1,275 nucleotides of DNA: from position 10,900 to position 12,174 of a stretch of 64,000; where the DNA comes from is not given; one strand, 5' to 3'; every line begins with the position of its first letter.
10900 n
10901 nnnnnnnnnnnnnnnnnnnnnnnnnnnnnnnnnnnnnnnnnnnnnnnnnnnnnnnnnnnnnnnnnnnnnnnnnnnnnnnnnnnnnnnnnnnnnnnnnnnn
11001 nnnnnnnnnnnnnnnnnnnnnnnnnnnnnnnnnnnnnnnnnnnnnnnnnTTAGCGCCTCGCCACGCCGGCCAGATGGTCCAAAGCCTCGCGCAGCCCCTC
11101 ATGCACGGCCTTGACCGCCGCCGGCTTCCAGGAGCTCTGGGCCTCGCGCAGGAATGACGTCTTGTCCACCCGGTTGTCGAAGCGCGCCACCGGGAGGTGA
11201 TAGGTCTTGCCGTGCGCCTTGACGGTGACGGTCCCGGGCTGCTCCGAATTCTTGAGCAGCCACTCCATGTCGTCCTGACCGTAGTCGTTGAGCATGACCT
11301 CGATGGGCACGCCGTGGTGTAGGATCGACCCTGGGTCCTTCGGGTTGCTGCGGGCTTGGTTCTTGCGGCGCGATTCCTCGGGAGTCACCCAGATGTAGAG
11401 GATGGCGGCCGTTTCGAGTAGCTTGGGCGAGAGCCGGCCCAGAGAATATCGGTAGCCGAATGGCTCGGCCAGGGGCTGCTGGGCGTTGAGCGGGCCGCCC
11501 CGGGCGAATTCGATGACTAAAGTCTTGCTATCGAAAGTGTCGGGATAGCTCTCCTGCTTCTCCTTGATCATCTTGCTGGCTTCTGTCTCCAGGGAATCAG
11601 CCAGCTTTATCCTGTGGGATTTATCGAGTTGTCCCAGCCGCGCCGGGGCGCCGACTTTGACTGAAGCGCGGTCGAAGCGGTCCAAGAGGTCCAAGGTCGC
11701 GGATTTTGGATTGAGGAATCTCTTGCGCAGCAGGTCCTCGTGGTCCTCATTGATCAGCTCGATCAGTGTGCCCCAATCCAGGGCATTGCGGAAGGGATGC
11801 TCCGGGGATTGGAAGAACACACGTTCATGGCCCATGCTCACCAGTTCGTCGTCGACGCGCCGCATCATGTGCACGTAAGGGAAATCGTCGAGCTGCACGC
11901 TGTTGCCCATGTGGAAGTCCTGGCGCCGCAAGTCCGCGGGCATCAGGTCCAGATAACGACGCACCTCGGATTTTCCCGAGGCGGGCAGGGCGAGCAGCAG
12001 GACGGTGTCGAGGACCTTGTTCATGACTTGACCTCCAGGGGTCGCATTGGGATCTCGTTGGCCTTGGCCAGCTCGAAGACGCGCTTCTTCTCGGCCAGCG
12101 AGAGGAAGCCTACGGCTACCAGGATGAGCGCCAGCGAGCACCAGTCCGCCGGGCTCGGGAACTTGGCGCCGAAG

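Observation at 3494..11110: About 7.5-kb accessory segment bounded by imperfect direct repeats that duplicate the 3' end of a P-loop gene, with no recognisable integrase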

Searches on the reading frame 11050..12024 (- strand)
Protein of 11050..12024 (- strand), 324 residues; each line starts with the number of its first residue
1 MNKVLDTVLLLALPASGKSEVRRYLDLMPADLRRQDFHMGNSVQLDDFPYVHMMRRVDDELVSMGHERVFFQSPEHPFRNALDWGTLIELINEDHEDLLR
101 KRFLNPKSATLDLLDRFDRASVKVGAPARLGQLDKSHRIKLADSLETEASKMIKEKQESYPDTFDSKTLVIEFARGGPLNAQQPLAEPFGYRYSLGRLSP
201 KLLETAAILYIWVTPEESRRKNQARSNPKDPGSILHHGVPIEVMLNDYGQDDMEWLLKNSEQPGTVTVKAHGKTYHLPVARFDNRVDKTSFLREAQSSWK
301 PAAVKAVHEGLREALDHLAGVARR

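Call 11: search_protein_families(library=pfam, max_evalue=0.01, proteins=[window:11050-12024:-])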
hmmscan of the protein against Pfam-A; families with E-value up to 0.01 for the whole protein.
window:11050-12024:- (324 aa): 0 families

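Call 12: search_protein_families(library=ncbifam, max_evalue=0.01, proteins=[window:11050-12024:-])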
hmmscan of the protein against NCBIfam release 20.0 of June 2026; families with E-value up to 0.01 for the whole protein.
window:11050-12024:- (324 aa): 0 families

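Call 13: find_encoding_contigs(protein=window:11050-12024:-, flank=10000, max_places=10)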
Protein window:11050-12024:- (324 aa): 9 contigs read that carry it; 7 places shown.
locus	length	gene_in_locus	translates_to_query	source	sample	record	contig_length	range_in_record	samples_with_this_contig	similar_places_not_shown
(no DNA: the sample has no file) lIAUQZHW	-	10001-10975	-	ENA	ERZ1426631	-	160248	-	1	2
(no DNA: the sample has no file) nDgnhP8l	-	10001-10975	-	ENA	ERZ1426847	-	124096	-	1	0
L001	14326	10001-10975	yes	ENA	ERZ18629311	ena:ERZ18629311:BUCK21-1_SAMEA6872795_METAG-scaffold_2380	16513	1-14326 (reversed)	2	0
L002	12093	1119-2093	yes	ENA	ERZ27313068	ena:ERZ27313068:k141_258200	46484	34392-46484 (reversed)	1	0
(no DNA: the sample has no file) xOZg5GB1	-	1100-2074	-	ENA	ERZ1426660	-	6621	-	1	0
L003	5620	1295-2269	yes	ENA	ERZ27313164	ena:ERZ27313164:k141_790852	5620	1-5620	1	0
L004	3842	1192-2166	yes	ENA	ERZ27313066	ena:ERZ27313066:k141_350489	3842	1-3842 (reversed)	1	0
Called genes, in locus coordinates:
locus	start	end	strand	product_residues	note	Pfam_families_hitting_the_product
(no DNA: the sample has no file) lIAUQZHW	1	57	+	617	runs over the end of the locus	-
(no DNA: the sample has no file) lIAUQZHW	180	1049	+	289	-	PF01145:Band_7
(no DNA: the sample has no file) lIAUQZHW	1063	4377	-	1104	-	PF00580:UvrD-helicase, PF13245:AAA_19, PF13538:UvrD_C_2 (faint), PF13361:UvrD_C, PF12705:PDDEXK_1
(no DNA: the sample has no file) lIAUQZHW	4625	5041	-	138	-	-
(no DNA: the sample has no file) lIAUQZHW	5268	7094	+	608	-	PF03109:ABC1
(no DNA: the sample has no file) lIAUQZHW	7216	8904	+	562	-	PF05681:Fumerase, PF05683:Fumerase_C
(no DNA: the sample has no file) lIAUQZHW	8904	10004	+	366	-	-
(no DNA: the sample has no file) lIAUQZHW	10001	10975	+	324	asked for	-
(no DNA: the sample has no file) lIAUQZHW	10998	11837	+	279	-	-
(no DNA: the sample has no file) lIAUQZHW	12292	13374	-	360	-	PF06271:RDD, PF08238:Sel1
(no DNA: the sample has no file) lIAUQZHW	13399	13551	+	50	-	-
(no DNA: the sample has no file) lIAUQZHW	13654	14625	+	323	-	PF06271:RDD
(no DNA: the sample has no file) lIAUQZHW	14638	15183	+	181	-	-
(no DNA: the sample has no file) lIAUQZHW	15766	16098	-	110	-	-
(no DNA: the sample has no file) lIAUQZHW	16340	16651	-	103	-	PF01909:NTP_transf_2, PF18765:Polbeta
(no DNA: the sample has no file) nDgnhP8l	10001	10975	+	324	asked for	-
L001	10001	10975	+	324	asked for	-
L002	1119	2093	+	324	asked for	-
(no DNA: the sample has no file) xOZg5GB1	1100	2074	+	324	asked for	-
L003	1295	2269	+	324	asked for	-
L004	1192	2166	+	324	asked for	-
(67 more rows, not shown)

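Call 14: find_related_loci(query=window:11050-12024:-, collection=genome_contigs, flank=10000)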
Query window:11050-12024:- (324 aa) in genome_contigs; peptide patterns used: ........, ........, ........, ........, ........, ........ (x = any residue, [..] = any of these).
599 stretches matched a pattern (row limit reached: there are more); 537 encode a relative of the query (tblastn E <= 1e-3); the best 80 are kept; 80 distinct loci.
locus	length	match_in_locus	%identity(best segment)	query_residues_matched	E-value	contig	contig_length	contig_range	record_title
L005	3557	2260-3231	85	1-324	0e+0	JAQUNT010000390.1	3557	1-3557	MAG: Elusimicrobia bacterium isolate STD1_184 NODE_122581_length_3557_cov_2.736443_Sandtown_D1, whole genome shotgun seq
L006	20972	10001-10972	76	1-324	3e-172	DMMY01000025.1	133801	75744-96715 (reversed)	MAG TPA_asm: Elusimicrobia bacterium isolate UBA9628 contig_536, whole genome shotgun sequence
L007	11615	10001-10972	74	1-324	3e-168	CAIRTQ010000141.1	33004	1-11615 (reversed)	MAG: uncultured Elusimicrobia bacterium isolate MJ-2014_bin-0981 genome assembly, contig: bin-0981:141/158, whole genome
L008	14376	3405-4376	73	1-324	3e-160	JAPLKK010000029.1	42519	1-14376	MAG: Elusimicrobia bacterium isolate LacPavin_0818_WC55_MAG_67_8 LacPavin_0818_WC55_scaffold_122362, whole genome shotgu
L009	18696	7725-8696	72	1-324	2e-159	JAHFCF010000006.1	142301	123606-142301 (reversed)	MAG: Elusimicrobia bacterium isolate nzgw215 NODE_45_length_142302_cov_5.353106, whole genome shotgun sequence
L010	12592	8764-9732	70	1-323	4e-156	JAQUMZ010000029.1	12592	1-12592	MAG: Elusimicrobia bacterium isolate STD1_166 NODE_13280_length_12592_cov_2.696029_Sandtown_D1, whole genome shotgun seq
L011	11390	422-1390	68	1-323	2e-150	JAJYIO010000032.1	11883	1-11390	MAG: bacterium isolate DBS2-1.bin124 NODE_10224_length_11883_cov_0.962827, whole genome shotgun sequence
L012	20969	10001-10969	67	1-323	1e-146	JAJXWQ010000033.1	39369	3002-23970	MAG: bacterium isolate BP5.bin90 NODE_1496_length_39369_cov_1.736277, whole genome shotgun sequence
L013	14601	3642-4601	62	1-320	2e-138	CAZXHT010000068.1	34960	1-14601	MAG TPA_asm: uncultured Myxococcales bacterium isolate binchicken_co100_415 genome assembly, contig: NODE_1792_length_34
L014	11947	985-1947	63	1-321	2e-137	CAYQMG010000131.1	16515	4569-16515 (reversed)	MAG TPA_asm: uncultured Gammaproteobacteria bacterium isolate binchicken_co219_296 genome assembly, contig: k141_1599175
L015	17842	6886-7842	63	1-319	3e-137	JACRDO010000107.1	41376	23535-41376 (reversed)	MAG: Elusimicrobia bacterium isolate NC_groundwater_1674_Pr3_B-0.1um_65_18 SR-2_scaffold_141_1980976, whole genome shotg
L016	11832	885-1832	64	1-316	3e-137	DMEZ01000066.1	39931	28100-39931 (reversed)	MAG TPA_asm: Elusimicrobia bacterium isolate UBA9639 contig_2875, whole genome shotgun sequence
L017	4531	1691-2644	64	4-321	2e-139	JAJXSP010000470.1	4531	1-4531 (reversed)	MAG: Myxococcales bacterium isolate BP4.bin10 NODE_30766_length_4531_cov_1.417348, whole genome shotgun sequence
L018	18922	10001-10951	64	2-318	8e-142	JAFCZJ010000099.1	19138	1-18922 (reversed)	MAG: Deltaproteobacteria bacterium isolate AB_03_Bin_195 AB_03_Bin_195_scaffold_1591, whole genome shotgun sequence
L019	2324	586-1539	64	1-318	2e-145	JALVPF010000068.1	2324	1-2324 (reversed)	MAG: Myxococcales bacterium isolate A3_metabat1_scaf2bin.099 A3_NODE_125204_length_2324_cov_1.850706, whole genome shotg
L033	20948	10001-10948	63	1-320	4e-132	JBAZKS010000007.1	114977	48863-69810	MAG: Elusimicrobiota bacterium isolate SO_2017_LW4_15 scaffold_523_c1_LW137-91_2017, whole genome shotgun sequence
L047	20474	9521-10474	60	1-318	4e-129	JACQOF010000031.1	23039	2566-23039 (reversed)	MAG: bacterium isolate NC_groundwater_1274_Ag_S-0.2um_61_68 S_p2_S4_coassembly_k141_1010234, whole genome shotgun sequen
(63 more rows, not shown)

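Call 36: search_protein_families(library=pfam, max_evalue=0.01, proteins=[L047:10487-13441:-, L047:13424-13672:+, L047:13669-14028:+, L033:11004-12254:+, L033:12265-13563:-, L047:14042-15073:-])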
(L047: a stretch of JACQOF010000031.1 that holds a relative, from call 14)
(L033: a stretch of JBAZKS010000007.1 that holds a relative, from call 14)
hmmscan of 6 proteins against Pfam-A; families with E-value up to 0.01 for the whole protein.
L047:10487-13441:- (984 aa): 10 families
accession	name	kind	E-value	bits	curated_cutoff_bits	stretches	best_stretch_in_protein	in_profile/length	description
PF13174.12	TPR_6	-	7.7e-16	58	26.3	1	120-147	5-32/33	Tetratricopeptide repeat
PF13432.12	TPR_16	-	6.7e-14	52.5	32.7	1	427-474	4-51/65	Tetratricopeptide repeat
PF13428.12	TPR_14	-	7.2e-14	51.4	23.5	0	120-160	6-43/44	Tetratricopeptide repeat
PF07719.23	TPR_2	-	1.7e-12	46.9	27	0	122-147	8-33/34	Tetratricopeptide repeat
PF14559.12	TPR_19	-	8.3e-12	45.7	25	0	432-482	3-53/68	Tetratricopeptide repeat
PF13424.12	TPR_12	-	2.5e-08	34.4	30.1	1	120-183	8-75/77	Tetratricopeptide repeat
PF12895.13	ANAPC3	-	3.2e-06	27.8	27.2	0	128-214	2-81/82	Anaphase-promoting complex, cyclosome, subunit 3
PF00515.34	TPR_1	-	0.00047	20.3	27.8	0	123-147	9-33/34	Tetratricopeptide repeat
PF13525.12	YfiO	-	0.002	18.3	25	0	120-163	146-189/203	Outer membrane lipoprotein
PF24575.1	TPR_Slam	-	0.0034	18.2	35.2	0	123-149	55-81/104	Surface lipoprotein assembly modifier, N-terminal TPR repeats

L047:13424-13672:+ (82 aa): 1 family
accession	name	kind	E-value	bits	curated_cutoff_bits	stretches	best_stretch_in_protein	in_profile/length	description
PF16727.10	REV1_C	-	0.0088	17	26.5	1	7-53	23-76/91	DNA repair protein REV1 C-terminal domain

L047:13669-14028:+ (119 aa): 0 families

L033:11004-12254:+ (416 aa): 1 family
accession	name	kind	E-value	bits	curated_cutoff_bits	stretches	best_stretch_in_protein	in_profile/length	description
PF00656.27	Peptidase_C14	-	5.5e-12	46.3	21.4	1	179-408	3-224/233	Caspase domain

L033:12265-13563:- (432 aa): 1 family
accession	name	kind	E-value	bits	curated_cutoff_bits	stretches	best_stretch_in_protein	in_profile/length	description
PF13646.12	HEAT_2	-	0.0011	19.6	27.7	0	197-265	19-82/88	HEAT repeats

L047:14042-15073:- (343 aa): 1 family
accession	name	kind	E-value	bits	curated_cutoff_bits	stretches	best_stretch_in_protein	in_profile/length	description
PF01384.25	PHO4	-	1.1e-81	275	33.7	1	24-327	1-349/350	Phosphate transporter family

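Call 42: find_related_loci(query=window:11050-12024:-, collection=metagenome_contigs, flank=10000)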
Query window:11050-12024:- (324 aa) in metagenome_contigs; peptide patterns used: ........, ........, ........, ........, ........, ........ (x = any residue, [..] = any of these).
600 stretches matched a pattern (row limit reached: there are more); 509 encode a relative of the query (tblastn E <= 1e-3); the best 80 are kept; 80 distinct loci.
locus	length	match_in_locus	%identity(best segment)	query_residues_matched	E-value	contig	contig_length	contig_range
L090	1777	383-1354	85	1-324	0e+0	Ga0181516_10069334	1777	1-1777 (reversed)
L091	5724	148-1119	74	1-324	3e-172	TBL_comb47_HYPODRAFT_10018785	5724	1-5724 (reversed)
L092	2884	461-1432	76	1-324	4e-171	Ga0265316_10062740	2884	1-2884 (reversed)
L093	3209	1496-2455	62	1-320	3e-144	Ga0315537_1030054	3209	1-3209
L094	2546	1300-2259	62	1-320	2e-146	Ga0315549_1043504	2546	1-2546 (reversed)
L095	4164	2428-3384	63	1-319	3e-141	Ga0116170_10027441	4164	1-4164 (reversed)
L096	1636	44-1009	62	1-322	2e-149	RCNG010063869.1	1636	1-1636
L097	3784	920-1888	61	1-323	5e-141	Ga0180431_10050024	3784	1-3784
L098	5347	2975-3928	63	1-318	1e-137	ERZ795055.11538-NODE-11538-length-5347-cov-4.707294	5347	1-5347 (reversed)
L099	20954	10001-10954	63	1-318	1e-136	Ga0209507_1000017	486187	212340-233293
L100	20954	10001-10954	62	1-318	8e-137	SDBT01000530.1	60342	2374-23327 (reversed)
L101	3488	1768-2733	63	1-322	3e-140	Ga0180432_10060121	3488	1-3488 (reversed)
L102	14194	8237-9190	63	1-318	1e-135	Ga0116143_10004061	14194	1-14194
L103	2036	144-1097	62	1-318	7e-145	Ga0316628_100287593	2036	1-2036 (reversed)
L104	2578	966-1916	63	3-319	2e-141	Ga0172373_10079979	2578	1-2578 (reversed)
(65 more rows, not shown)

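Call 55: search_solved_structures(query=window:11050-12024:-, max_evalue=1)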
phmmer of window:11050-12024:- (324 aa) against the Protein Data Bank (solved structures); distinct sequences matched with E-value up to 1: 2.
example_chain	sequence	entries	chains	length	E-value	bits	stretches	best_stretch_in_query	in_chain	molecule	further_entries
7aor_f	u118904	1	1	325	0.13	14.5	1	211-267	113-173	uS11m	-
3tlx_A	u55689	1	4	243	0.16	14.3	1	52-127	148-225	Adenylate kinase 2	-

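Call 58: search_protein_families(library=padloc, max_evalue=0.01, proteins=[window:11050-12024:-])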
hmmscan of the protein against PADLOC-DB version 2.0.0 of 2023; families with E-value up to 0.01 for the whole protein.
window:11050-12024:- (324 aa): 0 families

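Call 61: find_homologous_proteins(query=L047:9521-10474:+, max_evalue=1e-100)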
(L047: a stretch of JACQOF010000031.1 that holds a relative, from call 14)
Query L047:9521-10474:+ (318 aa): 1402 proteins with E <= 1e-100 among 8000 candidates; the best 120 are listed.
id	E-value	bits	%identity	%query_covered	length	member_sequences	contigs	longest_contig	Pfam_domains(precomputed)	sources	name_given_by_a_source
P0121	9.5e-215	730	100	100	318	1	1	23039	-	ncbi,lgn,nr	ncbi:hypothetical protein HY522_03150 [bacterium]|nr:hypothetical protein [bacterium]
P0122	1.3e-171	588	80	100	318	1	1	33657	-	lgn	-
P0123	1.9e-164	564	77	99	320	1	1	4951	-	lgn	-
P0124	8.2e-162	556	76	99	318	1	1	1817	-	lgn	-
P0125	2.0e-161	554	76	99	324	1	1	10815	-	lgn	-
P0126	3.3e-161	554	75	100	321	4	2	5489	-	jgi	-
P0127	9.7e-161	552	76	100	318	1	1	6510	-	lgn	-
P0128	3.9e-157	540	74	100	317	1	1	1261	-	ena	-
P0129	1.9e-156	538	73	100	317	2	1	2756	-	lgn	-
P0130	5.4e-147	507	70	100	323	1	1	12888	-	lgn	-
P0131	1.2e-144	499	70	100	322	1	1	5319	-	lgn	-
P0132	9.0e-137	474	65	96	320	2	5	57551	-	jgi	jgi:hypothetical protein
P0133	2.0e-135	469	64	95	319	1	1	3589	-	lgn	-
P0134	7.3e-134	464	64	99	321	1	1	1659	-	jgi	jgi:hypothetical protein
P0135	3.3e-133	462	63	100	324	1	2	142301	-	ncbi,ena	-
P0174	4.4e-128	445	63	100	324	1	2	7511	-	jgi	jgi:hypothetical protein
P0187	5.7e-127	441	62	100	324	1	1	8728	-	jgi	jgi:hypothetical protein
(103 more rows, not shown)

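Call 62: find_encoding_contigs(protein=P0122, flank=8000, max_places=2)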
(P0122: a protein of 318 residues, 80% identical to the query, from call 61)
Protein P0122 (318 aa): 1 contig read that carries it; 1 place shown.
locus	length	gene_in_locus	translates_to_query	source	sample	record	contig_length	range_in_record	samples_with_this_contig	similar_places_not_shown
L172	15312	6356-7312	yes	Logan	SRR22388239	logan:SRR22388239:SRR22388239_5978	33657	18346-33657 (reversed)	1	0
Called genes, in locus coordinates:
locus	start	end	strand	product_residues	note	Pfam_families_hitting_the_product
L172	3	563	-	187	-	?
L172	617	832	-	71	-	PF01197:Ribosomal_L31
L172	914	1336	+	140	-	PF00892:EamA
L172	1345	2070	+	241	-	PF05742:TANGO2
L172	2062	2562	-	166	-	PF21033:RMD1-3 (faint), PF13431:TPR_17 (faint), PF13428:TPR_14 (faint), PF00515:TPR_1 (weak), PF13181:TPR_8 (weak), PF13424:TPR_12 (weak), PF00515:TPR_1 (weak), PF07719:TPR_2 (weak), +6 more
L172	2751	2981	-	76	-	PF00313:CSD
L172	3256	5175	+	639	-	PF00149:Metallophos, PF09587:PGA_cap (faint), PF02872:5_nucleotid_C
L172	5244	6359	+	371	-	-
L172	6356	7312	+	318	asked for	-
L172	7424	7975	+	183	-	-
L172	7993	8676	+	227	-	PF02353:CMAS (weak), PF01209:Ubie_methyltran, PF13489:Methyltransf_23, PF07021:MetW, PF13847:Methyltransf_31, PF08241:Methyltransf_11, PF08242:Methyltransf_12, PF13649:Methyltransf_25, +1 more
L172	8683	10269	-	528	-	PF00890:FAD_binding_2, PF01266:DAO (weak), PF07992:Pyr_redox_2 (faint), PF02910:Succ_DH_flav_C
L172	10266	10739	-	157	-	PF04191:PEMT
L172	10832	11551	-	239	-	-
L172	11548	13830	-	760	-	-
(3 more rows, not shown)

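Call 63: find_encoding_contigs(protein=P0125, flank=8000, max_places=2)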
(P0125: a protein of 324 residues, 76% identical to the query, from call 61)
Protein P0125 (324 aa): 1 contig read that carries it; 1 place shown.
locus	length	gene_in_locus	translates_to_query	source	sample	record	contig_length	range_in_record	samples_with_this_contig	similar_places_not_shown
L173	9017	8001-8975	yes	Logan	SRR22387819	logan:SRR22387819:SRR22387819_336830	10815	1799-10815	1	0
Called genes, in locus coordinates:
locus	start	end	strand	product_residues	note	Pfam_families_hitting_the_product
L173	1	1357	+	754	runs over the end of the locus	-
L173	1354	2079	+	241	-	-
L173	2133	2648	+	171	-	PF04191:PEMT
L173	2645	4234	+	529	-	PF00890:FAD_binding_2, PF01266:DAO, PF07992:Pyr_redox_2 (faint), PF02910:Succ_DH_flav_C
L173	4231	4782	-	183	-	-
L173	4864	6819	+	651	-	PF00149:Metallophos, PF02872:5_nucleotid_C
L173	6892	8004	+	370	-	-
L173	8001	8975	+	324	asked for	-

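Call 93: find_related_loci(query=window:11050-12024:-, collection=viral_contigs, flank=10000)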
Query window:11050-12024:- (324 aa) in viral_contigs; peptide patterns used: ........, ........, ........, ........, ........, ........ (x = any residue, [..] = any of these).
13 stretches matched a pattern, but none encodes a relative of the query by tblastn (E <= 1e-3).

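Call 96: find_homologous_proteins(query=window:11050-12024:-, max_evalue=1e-140)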
Query window:11050-12024:- (324 aa): 27 proteins with E <= 1e-140 among 8000 candidates.
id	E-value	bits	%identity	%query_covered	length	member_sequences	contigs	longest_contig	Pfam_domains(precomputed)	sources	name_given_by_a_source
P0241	3.2e-215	731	100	100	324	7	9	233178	-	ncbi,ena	-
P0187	3.4e-188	642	87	99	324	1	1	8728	-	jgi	jgi:hypothetical protein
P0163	3.7e-184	629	85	100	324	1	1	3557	-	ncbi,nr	ncbi:MAG: hypothetical protein PHU21_12275 [Elusimicrobia bacterium]|nr:hypothetical protein [Elusim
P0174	3.9e-184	629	85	100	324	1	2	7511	-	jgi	jgi:hypothetical protein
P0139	5.5e-177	605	83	100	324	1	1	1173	-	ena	-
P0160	3.8e-174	596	80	100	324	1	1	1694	-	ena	-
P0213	4.6e-173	593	80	100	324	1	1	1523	-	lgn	-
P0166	1.5e-170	584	77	100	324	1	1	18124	-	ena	-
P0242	6.6e-169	579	85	92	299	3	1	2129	-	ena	-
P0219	5.5e-167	573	76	100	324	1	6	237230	-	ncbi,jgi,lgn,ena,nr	ncbi:MAG TPA: hypothetical protein DEB40_06090 [Elusimicrobia bacterium]|nr:hypothetical protein [El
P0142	1.4e-164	565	76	100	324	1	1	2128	-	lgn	-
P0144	2.1e-163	561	76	100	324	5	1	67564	-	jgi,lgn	jgi:hypothetical protein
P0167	1.1e-162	559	74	100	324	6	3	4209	-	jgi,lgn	-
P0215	2.8e-160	551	75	100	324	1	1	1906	-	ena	-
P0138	1.5e-159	548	75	100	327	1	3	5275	-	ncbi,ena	-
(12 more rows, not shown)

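Call 97: find_encoding_contigs(protein=P0187, flank=9000, max_places=2)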
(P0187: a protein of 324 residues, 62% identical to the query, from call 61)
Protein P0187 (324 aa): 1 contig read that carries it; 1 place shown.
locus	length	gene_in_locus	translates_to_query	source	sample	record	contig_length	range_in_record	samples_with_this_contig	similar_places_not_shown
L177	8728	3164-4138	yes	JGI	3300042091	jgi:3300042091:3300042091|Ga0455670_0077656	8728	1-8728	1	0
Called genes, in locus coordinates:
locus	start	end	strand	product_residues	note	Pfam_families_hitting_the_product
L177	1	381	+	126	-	PF00696:AA_kinase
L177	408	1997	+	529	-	PF05681:Fumerase, PF05683:Fumerase_C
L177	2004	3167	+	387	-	-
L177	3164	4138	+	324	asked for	-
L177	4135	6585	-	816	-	PF00884:Sulfatase, PF01663:Phosphodiest, PF16347:SGSH_C, PF13174:TPR_6 (faint), PF14559:TPR_19, PF13414:TPR_11, PF13432:TPR_16, PF13424:TPR_12 (weak), +15 more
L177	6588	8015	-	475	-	PF00884:Sulfatase, PF01663:Phosphodiest, PF16347:SGSH_C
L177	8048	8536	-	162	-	-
